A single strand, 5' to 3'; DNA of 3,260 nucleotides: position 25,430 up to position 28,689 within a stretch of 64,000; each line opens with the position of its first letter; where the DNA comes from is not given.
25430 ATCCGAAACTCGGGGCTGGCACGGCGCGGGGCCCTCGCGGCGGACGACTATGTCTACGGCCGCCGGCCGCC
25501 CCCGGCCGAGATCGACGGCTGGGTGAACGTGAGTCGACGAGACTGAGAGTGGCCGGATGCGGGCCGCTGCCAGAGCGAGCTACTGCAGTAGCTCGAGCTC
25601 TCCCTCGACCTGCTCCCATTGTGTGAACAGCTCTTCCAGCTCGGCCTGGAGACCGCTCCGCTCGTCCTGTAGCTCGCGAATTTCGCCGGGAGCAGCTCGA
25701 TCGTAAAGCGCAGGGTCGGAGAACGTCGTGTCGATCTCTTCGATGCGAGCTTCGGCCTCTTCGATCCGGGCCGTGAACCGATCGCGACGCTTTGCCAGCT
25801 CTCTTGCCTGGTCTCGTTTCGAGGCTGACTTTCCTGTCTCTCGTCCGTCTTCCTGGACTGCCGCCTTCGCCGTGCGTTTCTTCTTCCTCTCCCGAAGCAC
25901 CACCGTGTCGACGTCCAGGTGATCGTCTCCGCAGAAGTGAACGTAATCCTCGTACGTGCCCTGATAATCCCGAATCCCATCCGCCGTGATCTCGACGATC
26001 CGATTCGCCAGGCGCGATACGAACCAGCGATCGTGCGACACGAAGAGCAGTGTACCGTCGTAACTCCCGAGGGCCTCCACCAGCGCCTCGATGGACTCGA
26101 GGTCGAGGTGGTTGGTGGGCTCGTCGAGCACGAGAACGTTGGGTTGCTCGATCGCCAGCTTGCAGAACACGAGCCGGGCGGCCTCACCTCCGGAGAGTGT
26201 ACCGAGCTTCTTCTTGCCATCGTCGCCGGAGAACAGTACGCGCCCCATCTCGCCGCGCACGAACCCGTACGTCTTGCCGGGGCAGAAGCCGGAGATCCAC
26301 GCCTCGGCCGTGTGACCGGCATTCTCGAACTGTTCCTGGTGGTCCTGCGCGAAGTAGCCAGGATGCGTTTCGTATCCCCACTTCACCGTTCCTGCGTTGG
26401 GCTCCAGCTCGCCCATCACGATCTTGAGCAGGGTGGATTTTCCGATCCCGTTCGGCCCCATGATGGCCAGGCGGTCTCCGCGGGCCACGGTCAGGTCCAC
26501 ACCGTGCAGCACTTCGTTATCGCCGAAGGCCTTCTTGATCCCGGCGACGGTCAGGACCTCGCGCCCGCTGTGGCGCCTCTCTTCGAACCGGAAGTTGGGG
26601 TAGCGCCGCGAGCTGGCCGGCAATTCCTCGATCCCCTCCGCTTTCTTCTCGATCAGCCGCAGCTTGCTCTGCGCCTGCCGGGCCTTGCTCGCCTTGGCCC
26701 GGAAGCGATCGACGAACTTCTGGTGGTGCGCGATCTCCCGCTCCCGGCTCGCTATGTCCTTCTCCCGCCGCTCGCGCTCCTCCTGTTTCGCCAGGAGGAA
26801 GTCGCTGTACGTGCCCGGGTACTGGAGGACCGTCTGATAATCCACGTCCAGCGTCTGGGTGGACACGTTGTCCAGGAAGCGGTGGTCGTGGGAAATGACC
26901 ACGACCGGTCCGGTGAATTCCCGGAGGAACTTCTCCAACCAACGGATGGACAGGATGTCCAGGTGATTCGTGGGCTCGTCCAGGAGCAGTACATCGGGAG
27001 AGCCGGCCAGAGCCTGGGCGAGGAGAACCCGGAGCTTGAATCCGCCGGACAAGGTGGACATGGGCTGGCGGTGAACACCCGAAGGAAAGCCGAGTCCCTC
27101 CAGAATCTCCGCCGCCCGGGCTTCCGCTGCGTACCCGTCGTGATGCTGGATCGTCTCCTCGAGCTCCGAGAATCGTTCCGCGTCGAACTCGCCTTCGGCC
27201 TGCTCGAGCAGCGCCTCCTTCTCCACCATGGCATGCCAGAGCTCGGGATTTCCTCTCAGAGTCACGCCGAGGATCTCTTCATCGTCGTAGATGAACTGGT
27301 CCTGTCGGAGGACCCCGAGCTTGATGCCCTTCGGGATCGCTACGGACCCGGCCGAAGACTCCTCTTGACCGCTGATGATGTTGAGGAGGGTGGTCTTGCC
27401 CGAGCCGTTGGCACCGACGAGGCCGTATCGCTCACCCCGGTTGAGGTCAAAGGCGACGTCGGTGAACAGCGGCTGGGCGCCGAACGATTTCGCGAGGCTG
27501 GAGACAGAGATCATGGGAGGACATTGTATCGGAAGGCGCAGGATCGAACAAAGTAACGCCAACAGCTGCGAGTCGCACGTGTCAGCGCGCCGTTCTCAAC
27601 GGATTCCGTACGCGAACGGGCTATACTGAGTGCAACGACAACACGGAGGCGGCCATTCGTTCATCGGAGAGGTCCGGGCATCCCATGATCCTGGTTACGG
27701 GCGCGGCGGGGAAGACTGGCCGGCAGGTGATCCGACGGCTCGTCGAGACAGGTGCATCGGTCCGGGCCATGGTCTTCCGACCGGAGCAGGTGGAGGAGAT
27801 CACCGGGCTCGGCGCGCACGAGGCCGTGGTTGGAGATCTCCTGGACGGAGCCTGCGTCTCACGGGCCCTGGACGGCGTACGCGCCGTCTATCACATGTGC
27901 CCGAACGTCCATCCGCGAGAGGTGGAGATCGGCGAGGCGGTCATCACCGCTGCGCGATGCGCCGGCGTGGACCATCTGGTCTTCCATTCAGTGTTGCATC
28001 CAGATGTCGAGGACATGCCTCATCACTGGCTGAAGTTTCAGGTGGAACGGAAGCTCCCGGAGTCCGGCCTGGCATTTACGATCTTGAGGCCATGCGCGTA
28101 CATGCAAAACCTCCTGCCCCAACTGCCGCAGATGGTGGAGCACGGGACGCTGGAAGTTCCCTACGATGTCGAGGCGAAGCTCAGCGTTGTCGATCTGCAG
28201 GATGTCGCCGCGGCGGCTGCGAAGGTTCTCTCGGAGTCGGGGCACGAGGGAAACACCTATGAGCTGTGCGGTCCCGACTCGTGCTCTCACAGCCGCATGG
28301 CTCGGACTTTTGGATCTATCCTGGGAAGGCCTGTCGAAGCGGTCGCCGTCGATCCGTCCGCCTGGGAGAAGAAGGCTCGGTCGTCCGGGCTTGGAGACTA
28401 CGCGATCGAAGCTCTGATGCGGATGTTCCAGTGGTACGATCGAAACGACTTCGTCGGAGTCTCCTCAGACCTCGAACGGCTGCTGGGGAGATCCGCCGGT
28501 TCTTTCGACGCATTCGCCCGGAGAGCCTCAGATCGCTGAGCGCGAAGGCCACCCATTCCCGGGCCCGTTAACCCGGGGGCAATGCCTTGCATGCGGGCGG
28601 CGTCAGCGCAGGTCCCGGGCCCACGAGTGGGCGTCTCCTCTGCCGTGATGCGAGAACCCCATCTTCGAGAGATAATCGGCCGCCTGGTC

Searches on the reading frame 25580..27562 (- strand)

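Call 82: search_protein_families(library=pfam, proteins=[window:25580-27562:-], max_evalue=0.00001)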
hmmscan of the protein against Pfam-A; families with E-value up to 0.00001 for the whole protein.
window:25580-27562:- (660 aa): 7 families
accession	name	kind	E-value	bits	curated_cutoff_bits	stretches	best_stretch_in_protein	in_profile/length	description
PF00005.33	ABC_tran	-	1.4e-49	168.7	25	2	34-199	2-137/137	ABC transporter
PF12848.13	ABC_tran_Xtn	-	2.4e-19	69.6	25.9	1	239-326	2-85/85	ABC transporter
PF13304.12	AAA_21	-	4.5e-16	60.2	27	0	47-64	3-20/304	AAA domain, putative AbiEii toxin, Type IV TA system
PF16326.10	ABC_tran_CTD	-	8.1e-10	39.2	32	1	591-651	8-66/69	ABC transporter C-terminal domain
PF02463.25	SMC_N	-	2.2e-09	37.5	40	0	47-63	28-44/220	RecF/RecN/SMC N terminal domain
PF13555.12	AAA_29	-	9.1e-08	32.2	27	0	353-379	13-39/61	P-loop containing region of AAA domain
PF00006.31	ATP-synt_ab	-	2e-06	28.1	29.5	0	35-70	6-41/213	ATP synthase alpha/beta family, nucleotide-binding domain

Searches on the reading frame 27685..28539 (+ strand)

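Call 82: search_protein_families(library=pfam, proteins=[window:27685-28539:+], max_evalue=0.00001)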
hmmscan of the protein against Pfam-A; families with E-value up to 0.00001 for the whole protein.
window:27685-28539:+ (284 aa): 4 families
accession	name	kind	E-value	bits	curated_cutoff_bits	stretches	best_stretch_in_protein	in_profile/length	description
PF05368.20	NmrA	-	1.7e-32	113.6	27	1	2-256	5-272/298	NmrA-like family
PF13460.12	NAD_binding_10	-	1.9e-20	73.9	27.2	1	6-184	1-183/184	NAD(P)H-binding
PF01073.25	3Beta_HSD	-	2.5e-08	33.7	22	1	3-102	1-115/280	3-beta hydroxysteroid dehydrogenase/isomerase family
PF01370.27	Epimerase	-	9.5e-08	32.2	20.9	1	2-72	1-72/240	NAD dependent epimerase/dehydratase family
